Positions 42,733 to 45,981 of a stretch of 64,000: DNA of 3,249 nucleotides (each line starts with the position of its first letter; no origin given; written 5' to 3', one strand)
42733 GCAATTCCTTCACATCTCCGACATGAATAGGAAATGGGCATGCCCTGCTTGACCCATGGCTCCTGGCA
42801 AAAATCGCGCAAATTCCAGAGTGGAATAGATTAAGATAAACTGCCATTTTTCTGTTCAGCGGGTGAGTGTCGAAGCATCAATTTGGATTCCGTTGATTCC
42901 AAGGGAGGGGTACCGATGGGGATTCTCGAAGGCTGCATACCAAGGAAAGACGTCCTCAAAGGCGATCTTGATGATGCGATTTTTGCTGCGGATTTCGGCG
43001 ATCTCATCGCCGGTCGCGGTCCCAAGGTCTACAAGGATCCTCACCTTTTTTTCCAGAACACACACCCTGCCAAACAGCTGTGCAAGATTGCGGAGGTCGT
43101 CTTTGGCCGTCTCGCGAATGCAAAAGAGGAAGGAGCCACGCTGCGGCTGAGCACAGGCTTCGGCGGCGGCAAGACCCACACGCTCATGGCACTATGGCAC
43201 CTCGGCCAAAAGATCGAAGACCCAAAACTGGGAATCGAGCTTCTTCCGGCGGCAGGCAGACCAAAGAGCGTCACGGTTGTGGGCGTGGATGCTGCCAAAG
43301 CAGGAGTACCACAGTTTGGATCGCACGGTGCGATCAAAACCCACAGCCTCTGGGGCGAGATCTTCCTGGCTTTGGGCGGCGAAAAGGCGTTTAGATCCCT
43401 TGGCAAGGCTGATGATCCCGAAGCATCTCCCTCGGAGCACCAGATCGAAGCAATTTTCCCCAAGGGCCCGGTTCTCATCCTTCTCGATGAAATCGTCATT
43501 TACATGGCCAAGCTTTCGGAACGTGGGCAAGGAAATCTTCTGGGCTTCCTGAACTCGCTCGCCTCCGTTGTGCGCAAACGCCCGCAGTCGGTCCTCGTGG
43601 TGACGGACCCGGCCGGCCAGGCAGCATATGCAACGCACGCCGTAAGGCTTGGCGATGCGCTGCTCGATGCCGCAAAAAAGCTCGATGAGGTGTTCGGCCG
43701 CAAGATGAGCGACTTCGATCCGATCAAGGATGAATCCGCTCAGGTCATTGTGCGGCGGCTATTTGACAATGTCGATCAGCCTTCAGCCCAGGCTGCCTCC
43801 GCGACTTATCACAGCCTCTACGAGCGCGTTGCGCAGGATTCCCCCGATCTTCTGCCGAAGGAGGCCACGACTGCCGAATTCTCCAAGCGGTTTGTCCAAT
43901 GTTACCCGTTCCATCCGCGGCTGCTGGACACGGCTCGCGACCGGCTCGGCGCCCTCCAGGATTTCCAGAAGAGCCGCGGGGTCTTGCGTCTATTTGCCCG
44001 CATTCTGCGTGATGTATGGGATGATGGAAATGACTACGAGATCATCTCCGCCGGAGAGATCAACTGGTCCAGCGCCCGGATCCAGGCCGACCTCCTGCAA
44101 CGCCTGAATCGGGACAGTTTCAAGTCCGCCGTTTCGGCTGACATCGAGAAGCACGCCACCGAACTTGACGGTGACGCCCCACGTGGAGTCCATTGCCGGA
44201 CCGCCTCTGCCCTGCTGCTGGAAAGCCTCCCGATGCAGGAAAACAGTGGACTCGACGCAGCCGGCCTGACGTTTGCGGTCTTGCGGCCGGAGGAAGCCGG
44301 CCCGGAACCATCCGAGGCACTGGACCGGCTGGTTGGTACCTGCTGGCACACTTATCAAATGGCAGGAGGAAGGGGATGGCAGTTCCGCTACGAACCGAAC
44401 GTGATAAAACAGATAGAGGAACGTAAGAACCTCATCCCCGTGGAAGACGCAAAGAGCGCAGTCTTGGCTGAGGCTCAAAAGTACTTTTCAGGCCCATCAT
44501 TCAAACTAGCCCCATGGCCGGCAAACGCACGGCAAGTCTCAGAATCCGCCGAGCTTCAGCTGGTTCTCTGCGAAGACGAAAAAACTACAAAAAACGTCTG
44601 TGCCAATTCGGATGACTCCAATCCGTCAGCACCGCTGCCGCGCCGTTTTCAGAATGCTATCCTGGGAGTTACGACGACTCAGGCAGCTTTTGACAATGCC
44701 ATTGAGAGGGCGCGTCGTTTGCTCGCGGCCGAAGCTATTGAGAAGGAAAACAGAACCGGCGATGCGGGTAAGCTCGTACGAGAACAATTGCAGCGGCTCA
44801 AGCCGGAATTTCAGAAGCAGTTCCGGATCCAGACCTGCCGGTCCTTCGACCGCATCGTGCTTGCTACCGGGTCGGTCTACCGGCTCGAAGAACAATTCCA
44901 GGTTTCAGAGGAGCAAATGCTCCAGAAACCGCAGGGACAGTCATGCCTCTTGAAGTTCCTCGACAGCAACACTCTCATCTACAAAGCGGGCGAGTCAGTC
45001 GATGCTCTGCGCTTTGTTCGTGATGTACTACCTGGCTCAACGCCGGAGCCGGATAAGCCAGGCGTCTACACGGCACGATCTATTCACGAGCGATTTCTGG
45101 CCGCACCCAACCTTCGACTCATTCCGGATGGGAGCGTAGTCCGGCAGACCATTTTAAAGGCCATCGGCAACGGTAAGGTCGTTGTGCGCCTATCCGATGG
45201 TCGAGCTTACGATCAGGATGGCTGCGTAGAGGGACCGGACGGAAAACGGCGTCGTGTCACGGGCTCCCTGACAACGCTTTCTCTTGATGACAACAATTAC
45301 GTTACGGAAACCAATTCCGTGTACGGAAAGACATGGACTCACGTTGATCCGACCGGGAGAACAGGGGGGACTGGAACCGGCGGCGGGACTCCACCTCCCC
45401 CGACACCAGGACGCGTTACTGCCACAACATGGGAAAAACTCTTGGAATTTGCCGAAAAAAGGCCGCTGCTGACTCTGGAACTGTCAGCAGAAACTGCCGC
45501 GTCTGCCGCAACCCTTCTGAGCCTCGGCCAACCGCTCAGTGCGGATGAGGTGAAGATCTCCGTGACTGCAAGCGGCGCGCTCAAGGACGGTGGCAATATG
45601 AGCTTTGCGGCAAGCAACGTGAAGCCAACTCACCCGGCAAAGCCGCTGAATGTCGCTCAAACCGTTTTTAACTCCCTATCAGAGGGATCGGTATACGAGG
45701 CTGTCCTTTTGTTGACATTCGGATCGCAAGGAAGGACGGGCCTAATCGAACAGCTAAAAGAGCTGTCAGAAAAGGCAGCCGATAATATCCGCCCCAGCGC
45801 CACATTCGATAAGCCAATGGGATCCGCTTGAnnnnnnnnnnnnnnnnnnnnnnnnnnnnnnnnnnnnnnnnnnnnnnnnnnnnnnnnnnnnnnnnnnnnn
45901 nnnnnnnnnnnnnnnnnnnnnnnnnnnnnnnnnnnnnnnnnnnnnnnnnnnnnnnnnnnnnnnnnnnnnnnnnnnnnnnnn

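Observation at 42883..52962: DUF499 ATPase - small ORF - DUF1156 adenine methyltransferase - PLD/SNF2 helicase: restriction-like three-component module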

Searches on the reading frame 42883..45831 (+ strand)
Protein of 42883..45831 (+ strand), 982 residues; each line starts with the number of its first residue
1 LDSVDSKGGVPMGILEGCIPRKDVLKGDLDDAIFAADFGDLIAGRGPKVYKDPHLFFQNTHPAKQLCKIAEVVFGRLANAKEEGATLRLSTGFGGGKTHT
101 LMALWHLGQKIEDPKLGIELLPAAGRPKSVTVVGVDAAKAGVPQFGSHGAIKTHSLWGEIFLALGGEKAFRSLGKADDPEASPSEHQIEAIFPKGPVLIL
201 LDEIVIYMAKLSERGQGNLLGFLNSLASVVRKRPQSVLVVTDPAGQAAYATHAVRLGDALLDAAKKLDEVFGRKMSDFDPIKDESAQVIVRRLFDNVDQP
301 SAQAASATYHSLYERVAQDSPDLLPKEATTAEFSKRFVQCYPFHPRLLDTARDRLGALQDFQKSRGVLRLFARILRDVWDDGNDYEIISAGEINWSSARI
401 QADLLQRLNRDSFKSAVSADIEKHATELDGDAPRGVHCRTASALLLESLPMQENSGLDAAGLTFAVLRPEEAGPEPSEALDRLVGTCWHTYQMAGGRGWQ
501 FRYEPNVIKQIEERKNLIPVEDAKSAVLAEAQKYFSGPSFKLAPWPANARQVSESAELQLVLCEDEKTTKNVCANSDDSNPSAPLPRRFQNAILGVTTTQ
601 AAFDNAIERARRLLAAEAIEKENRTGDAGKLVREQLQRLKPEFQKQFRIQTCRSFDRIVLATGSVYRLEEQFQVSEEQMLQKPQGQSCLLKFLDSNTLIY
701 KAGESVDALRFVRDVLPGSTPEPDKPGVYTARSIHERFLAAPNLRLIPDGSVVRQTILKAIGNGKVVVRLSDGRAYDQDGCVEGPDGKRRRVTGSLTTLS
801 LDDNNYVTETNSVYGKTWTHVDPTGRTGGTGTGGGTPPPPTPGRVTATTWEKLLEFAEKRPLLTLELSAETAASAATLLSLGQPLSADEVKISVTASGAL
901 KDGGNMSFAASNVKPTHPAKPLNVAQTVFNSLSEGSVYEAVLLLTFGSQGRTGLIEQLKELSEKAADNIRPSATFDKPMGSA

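Call 3: search_protein_families(library=pfam, proteins=[window:42883-45831:+])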
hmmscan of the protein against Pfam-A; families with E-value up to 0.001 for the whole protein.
window:42883-45831:+ (982 aa): 1 family
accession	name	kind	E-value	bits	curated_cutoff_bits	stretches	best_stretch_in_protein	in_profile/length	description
PF04465.17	DUF499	-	4.1e-18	65.1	23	1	130-421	23-315/1024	Protein of unknown function (DUF499)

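Call 4: search_protein_families(library=padloc, proteins=[window:42883-45831:+])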
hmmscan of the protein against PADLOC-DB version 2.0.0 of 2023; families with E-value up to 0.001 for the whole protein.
window:42883-45831:+ (982 aa): 3 families
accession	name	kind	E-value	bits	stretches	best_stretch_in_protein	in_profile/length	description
PDLC00662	HmaC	-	6.3e-70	234.5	1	19-626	11-636/941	AAA+ ATPase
PDLC02192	DUF499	-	2.9e-30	102.8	1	53-662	35-629/1022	-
PDLC02488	BrxC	-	0.00027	17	1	286-390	356-457/1240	BrxC-PglY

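Call 16: search_protein_families(library=ncbifam, proteins=[window:42883-45831:+], max_evalue=0.01)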
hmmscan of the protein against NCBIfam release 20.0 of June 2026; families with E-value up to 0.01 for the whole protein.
window:42883-45831:+ (982 aa): 1 family
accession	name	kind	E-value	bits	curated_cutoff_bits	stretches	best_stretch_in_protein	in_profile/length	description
NF042962.1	DUF499_antiphage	equivalog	7.8e-41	140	1200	1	51-663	33-628/1025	anti-phage-associated DUF499 domain-containing protein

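Call 30: search_solved_structures(query=window:42916-45831:+, max_evalue=0.001)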
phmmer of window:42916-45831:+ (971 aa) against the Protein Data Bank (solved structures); distinct sequences matched with E-value up to 0.001: 0.
